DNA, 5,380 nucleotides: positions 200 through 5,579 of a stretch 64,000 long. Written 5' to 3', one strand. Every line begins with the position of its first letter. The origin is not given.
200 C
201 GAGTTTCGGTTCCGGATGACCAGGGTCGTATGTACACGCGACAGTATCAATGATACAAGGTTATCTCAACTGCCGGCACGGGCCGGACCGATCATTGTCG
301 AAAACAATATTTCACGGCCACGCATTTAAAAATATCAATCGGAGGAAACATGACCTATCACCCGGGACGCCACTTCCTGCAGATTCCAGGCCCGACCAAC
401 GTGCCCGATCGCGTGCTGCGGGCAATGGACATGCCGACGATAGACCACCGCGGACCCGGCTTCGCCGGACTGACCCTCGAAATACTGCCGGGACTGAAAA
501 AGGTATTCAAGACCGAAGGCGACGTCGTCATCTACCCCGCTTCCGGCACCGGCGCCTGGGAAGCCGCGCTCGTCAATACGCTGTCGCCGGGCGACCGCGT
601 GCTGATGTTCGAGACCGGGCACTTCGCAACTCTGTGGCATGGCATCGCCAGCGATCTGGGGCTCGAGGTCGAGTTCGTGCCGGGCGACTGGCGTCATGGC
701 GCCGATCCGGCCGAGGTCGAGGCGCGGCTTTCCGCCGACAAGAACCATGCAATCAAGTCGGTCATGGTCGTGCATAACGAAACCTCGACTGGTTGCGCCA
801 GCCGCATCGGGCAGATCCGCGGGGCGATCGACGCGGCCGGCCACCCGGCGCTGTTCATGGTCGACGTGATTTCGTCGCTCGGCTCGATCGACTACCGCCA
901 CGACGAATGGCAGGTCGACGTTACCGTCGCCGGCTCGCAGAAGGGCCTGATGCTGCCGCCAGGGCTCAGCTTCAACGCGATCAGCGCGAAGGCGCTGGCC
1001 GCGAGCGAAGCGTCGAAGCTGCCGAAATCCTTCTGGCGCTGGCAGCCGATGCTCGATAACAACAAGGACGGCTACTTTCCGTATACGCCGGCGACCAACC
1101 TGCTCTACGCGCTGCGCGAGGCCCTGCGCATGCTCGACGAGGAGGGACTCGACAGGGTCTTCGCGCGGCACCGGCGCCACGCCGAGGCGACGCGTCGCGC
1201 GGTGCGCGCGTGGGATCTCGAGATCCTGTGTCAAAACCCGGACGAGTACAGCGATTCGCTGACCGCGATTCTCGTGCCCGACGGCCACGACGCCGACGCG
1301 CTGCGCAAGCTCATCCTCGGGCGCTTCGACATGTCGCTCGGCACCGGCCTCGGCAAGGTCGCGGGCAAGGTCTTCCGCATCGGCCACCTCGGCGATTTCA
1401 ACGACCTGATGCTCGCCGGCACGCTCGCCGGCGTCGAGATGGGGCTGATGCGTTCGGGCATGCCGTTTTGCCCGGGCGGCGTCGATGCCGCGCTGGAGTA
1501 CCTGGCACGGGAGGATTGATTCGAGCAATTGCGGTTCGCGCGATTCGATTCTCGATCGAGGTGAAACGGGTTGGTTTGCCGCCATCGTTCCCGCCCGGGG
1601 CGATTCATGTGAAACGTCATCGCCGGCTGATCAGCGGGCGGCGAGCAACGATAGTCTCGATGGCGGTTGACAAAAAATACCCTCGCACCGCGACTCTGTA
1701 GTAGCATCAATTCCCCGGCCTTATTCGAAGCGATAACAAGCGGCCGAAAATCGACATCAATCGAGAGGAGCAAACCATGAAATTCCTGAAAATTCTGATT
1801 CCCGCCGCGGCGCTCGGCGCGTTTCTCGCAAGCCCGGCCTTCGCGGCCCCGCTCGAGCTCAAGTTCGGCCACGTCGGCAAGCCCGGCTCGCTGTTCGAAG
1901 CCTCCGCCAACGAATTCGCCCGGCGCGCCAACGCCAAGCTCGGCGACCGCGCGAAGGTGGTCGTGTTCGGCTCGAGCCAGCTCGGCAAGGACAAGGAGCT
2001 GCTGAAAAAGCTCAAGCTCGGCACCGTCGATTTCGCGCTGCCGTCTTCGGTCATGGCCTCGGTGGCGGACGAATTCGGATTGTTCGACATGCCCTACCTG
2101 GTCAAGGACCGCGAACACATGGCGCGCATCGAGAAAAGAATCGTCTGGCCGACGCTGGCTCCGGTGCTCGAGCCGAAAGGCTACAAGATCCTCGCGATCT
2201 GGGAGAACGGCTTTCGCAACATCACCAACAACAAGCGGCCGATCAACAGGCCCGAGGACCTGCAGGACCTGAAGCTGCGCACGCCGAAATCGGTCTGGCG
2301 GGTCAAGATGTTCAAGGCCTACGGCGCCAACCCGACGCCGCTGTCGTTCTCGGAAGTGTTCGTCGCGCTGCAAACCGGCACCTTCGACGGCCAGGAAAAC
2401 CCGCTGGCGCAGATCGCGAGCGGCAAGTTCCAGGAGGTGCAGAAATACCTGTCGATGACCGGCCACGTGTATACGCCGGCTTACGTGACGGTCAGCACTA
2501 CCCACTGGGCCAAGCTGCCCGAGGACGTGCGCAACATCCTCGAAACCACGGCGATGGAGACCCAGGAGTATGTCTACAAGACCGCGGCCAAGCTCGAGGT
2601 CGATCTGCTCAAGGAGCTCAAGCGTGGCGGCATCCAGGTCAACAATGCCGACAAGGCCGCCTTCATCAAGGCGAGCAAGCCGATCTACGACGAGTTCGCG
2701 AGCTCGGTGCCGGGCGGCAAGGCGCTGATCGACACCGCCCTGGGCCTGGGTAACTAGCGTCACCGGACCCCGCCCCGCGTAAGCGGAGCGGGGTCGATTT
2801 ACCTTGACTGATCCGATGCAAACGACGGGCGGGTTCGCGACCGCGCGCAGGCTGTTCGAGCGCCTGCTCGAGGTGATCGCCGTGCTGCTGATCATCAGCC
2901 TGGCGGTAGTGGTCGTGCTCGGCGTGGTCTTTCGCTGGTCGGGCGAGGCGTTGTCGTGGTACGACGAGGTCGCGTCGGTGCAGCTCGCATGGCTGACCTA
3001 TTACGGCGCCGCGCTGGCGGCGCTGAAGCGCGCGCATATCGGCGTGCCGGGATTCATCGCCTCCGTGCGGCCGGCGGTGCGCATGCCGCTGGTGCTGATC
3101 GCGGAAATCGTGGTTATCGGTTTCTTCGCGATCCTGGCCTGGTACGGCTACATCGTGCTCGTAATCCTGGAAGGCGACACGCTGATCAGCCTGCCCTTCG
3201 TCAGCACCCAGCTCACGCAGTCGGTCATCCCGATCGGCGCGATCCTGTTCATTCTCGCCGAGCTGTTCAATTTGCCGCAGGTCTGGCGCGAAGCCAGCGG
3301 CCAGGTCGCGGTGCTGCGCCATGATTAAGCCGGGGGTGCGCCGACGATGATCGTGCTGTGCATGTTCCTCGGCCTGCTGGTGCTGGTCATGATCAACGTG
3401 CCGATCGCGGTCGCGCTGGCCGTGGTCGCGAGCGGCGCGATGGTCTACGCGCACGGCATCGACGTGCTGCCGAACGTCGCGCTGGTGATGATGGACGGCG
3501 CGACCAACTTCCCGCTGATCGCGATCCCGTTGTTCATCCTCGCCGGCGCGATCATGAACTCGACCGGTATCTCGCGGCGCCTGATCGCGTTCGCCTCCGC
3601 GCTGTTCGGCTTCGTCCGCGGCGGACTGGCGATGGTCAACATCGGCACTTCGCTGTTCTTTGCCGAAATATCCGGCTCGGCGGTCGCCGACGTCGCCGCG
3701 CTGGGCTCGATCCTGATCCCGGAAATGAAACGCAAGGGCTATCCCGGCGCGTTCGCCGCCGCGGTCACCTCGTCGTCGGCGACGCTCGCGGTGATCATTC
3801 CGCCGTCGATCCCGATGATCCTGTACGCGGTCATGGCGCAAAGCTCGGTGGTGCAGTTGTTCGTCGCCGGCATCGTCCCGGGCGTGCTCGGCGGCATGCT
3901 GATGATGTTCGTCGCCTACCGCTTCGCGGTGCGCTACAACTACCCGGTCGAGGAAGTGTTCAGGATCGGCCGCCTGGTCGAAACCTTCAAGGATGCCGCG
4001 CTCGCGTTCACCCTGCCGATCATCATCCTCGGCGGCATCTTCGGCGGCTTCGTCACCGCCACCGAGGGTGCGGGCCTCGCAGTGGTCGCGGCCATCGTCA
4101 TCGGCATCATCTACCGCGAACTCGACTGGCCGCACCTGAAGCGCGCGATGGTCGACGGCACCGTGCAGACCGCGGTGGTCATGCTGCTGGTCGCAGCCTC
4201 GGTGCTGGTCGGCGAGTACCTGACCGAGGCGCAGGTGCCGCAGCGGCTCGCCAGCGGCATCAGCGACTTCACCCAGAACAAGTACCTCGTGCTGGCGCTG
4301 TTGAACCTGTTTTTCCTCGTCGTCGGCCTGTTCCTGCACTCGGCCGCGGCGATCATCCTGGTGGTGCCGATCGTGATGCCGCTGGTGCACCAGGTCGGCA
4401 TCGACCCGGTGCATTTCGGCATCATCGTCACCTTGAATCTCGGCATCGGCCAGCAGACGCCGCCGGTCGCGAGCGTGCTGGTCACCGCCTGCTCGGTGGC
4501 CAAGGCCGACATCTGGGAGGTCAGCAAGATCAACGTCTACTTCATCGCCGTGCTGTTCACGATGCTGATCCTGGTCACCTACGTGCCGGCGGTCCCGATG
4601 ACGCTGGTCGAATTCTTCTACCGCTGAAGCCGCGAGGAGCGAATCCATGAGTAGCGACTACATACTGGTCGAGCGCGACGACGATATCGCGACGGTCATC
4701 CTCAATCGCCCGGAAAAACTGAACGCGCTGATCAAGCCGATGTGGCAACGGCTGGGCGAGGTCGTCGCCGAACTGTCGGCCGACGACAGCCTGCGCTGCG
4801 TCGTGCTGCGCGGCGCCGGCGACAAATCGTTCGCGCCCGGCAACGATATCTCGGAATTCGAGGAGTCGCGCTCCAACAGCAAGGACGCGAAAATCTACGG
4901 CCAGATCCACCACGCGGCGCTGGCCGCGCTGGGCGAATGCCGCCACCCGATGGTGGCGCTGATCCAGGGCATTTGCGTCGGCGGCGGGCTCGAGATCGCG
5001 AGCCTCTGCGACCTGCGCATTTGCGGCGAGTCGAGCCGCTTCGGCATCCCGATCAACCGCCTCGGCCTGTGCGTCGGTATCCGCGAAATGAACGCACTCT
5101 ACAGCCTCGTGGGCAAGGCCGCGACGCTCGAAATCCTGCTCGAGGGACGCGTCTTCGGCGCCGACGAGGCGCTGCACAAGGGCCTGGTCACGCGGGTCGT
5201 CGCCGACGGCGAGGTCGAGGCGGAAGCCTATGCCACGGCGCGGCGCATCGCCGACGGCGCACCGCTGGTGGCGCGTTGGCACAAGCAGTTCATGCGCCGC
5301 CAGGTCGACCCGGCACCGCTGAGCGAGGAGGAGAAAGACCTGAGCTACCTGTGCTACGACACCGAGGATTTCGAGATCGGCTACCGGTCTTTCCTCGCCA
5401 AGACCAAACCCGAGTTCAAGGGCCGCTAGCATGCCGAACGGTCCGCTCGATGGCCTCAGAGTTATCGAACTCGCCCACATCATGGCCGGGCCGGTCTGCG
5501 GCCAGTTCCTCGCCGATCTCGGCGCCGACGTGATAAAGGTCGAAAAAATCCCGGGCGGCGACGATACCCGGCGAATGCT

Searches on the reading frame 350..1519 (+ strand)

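Call 38: search_protein_families(library=ncbifam, proteins=[window:350-1519:+], max_evalue=1e-10)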
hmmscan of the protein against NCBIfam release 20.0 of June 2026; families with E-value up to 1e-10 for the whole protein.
window:350-1519:+ (389 aa): 5 families
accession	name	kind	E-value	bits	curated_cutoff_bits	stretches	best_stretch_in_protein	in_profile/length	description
NF045640.1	AspGlyoxATaseBhcA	equivalog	5.6e-138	460.1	650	1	10-386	7-385/395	L-aspartate--glyoxylate aminotransferase BhcA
NF046070.1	PyrdoxPyrvTramin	equivalog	5.4e-47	160.4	600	1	13-350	11-347/369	pyridoxamine--pyruvate transaminase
TIGR03301.1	PhnW-AepZ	equivalog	4e-38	131.7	360.8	1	11-351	3-340/355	2-aminoethylphosphonate aminotransferase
NF010006.0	PRK13479.1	equivalog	4.6e-25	88.5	296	1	9-287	7-280/369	2-aminoethylphosphonate--pyruvate transaminase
TIGR02326.1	transamin_PhnW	equivalog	2e-23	83.1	400.8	1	9-285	5-277/363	2-aminoethylphosphonate--pyruvate transaminase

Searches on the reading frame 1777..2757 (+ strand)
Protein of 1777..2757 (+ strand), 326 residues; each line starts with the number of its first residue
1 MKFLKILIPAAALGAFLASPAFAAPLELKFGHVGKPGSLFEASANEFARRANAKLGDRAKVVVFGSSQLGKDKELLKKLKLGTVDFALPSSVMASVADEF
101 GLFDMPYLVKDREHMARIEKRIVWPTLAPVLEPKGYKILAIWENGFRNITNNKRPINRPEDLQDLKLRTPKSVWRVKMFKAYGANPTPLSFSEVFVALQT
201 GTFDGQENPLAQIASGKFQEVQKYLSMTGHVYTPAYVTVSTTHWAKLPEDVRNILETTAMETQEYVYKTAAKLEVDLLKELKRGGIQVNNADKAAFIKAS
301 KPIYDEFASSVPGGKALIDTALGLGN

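Call 46: search_protein_families(library=ncbifam, proteins=[window:1777-2757:+], max_evalue=1e-8)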
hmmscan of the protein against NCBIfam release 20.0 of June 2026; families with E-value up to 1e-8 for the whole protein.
window:1777-2757:+ (326 aa): 2 families
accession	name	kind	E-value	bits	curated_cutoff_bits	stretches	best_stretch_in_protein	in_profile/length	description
TIGR00787.1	dctP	subfamily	4e-70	236.2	175.05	1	30-283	1-255/257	DctP family TRAP transporter solute-binding subunit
NF037995.1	TRAP_S1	subfamily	1.3e-60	205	50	1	29-294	1-266/271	TRAP transporter substrate-binding protein DctP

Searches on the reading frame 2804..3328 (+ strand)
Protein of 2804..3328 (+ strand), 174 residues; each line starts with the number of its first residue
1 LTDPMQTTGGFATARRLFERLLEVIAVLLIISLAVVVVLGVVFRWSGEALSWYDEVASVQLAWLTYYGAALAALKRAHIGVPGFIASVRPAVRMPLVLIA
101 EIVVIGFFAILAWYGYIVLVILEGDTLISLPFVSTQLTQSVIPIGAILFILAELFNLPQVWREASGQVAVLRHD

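Call 72: search_protein_families(library=pfam, proteins=[window:2804-3328:+], max_evalue=0.0001)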
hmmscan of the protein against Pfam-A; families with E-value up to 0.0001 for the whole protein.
window:2804-3328:+ (174 aa): 1 family
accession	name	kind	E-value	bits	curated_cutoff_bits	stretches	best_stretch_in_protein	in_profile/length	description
PF04290.18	DctQ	-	5.8e-19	68.7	28.3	1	33-161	1-130/132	Tripartite ATP-independent periplasmic transporters, DctQ component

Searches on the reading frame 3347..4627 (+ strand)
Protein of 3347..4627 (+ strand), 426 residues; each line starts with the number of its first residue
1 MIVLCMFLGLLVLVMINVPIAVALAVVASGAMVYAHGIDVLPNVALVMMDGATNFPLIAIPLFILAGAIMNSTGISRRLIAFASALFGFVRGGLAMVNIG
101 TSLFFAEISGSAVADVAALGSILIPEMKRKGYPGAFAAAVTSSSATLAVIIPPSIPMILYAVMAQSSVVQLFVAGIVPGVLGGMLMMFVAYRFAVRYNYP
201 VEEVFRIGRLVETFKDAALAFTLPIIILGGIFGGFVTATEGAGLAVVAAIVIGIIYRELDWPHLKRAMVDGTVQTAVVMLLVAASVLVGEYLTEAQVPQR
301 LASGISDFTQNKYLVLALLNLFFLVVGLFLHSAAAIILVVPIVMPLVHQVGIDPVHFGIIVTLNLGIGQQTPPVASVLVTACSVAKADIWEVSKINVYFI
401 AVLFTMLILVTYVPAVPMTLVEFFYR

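Call 38: search_protein_families(library=ncbifam, proteins=[window:3347-4627:+], max_evalue=1e-10)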
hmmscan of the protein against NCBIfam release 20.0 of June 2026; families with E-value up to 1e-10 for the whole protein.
window:3347-4627:+ (426 aa): 3 families
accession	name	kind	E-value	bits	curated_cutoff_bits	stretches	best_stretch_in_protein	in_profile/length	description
TIGR00786.1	dctM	subfamily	4.2e-113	378.2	268.45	1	18-417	2-401/405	TRAP transporter large permease subunit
NF011634.1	PRK15060.1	equivalog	7.3e-70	236.1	800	1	1-417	1-417/425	2,3-diketo-L-gulonate TRAP transporter large permease YiaN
TIGR02123.1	TRAP_fused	subfamily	2.8e-28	99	320.65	1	59-418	170-536/615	TRAP transporter fused permease subunit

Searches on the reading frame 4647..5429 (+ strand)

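Call 46: search_protein_families(library=ncbifam, proteins=[window:4647-5429:+], max_evalue=1e-8)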
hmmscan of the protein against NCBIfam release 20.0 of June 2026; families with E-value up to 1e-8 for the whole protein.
window:4647-5429:+ (260 aa): 69 families (the best 25 are shown)
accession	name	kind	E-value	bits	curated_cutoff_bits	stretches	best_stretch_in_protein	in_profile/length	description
NF004781.0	PRK06127.1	subfamily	1.1e-70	238.3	291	1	3-260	10-269/269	enoyl-CoA hydratase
NF004796.0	PRK06144.1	subfamily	1.3e-68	231.3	272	1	2-260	6-262/262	enoyl-CoA hydratase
NF051848.1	EnCoAHydtEchA19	equivalog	2.8e-51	174.5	400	1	6-260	2-258/258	enoyl-CoA hydratase EchA19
NF006007.0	PRK08138.1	subfamily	8.5e-48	163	355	1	5-260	8-261/261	enoyl-CoA hydratase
NF004475.0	PRK05809.1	subfamily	1.5e-44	152.5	394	1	3-260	3-260/260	short-chain-enoyl-CoA hydratase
NF004517.0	PRK05862.1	equivalog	4.4e-43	147.6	396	1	1-259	1-256/257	enoyl-CoA hydratase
NF006107.0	PRK08258.1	equivalog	6.3e-42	143.8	330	1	6-260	19-277/277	enoyl-CoA hydratase family protein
NF004794.0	PRK06142.1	equivalog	3.9e-41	141.5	308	1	6-259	8-272/273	crotonase/enoyl-CoA hydratase family protein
NF042430.2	EnCoAhydt_DpgD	equivalog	1.3e-39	136.3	400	1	9-259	2-257/258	enoyl-CoA-hydratase DpgD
NF006013.0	PRK08150.1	subfamily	9e-39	133.4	232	1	5-208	7-205/259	crotonase/enoyl-CoA hydratase family protein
NF006109.0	PRK08260.1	subfamily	1.1e-38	133.1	320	1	4-259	4-277/296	enoyl-CoA hydratase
NF005803.0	PRK07658.1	equivalog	1.9e-38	132.3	313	1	5-260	3-257/257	enoyl-CoA hydratase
NF007239.0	PRK09674.1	equivalog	3.1e-38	131.7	371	1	3-260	3-257/257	2,3-dehydroadipyl-CoA hydratase PaaF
NF004840.0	PRK06190.1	equivalog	1.3e-37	129.8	253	1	2-220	2-217/260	enoyl-CoA hydratase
NF006566.0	PRK09076.1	subfamily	1.5e-37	129.7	286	1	5-258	6-258/260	enoyl-CoA hydratase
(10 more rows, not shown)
